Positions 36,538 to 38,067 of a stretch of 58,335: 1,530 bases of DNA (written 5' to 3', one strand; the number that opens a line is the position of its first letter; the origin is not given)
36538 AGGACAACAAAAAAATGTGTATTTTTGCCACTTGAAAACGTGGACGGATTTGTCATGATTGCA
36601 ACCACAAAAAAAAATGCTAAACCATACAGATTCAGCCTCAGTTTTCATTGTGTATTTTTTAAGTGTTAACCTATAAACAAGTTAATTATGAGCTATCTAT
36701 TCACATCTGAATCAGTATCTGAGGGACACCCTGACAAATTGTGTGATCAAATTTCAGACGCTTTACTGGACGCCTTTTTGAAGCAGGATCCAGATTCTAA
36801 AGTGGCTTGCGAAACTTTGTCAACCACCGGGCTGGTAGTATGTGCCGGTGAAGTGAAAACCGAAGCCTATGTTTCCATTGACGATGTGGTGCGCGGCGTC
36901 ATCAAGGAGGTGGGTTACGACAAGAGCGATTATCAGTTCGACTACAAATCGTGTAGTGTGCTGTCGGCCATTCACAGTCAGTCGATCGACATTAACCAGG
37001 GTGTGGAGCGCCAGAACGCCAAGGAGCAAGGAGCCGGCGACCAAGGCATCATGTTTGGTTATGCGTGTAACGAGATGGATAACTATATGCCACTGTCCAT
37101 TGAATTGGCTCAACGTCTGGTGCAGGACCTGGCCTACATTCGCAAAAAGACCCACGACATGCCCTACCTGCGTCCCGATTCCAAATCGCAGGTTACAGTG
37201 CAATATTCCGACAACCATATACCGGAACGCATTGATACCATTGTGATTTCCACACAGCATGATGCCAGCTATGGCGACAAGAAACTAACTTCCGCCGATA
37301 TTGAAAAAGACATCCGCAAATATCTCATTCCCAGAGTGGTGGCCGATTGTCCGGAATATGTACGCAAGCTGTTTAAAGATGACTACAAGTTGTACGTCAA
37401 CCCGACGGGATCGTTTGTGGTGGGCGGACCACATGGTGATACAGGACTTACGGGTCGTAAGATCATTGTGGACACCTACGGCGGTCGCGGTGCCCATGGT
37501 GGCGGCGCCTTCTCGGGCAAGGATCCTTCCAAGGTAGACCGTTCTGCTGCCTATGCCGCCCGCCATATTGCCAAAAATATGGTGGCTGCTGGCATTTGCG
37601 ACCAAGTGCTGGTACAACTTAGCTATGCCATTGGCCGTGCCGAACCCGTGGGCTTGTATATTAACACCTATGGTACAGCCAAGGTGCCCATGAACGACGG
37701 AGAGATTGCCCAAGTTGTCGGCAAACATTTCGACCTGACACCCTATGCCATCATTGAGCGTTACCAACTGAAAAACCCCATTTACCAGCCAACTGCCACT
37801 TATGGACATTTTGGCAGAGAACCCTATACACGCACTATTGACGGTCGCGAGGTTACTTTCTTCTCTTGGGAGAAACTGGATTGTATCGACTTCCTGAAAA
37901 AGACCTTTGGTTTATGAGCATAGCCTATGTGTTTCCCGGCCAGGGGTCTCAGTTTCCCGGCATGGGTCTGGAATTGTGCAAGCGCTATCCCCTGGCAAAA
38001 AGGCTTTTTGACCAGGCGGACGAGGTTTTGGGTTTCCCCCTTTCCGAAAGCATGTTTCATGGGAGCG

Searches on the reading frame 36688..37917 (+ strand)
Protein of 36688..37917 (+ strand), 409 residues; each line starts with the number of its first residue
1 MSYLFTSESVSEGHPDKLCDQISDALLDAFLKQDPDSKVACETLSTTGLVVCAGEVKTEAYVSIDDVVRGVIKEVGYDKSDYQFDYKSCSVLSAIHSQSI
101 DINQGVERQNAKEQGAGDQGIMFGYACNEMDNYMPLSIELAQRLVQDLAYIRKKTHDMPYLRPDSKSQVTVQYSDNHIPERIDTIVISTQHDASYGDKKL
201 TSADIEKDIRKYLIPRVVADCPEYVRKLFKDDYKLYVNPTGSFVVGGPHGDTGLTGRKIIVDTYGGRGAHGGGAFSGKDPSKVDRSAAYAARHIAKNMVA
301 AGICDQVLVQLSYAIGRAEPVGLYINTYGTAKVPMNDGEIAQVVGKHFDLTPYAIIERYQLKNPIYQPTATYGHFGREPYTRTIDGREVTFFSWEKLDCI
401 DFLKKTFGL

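Call 80: search_protein_families(library=pfam, proteins=[window:36688-37917:+], max_evalue=0.00001)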
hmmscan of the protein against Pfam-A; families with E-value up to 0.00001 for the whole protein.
window:36688-37917:+ (409 aa): 3 families
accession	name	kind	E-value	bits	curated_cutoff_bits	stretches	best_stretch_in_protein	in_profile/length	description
PF02773.21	S-AdoMet_synt_C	-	1.5e-62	210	25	1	245-379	1-133/138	S-adenosylmethionine synthetase, C-terminal domain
PF00438.25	S-AdoMet_synt_N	-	7.9e-44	148.7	33.1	1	3-99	2-98/99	S-adenosylmethionine synthetase, N-terminal domain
PF02772.21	S-AdoMet_synt_M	-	2e-41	141.3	29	1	113-243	1-120/120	S-adenosylmethionine synthetase, central domain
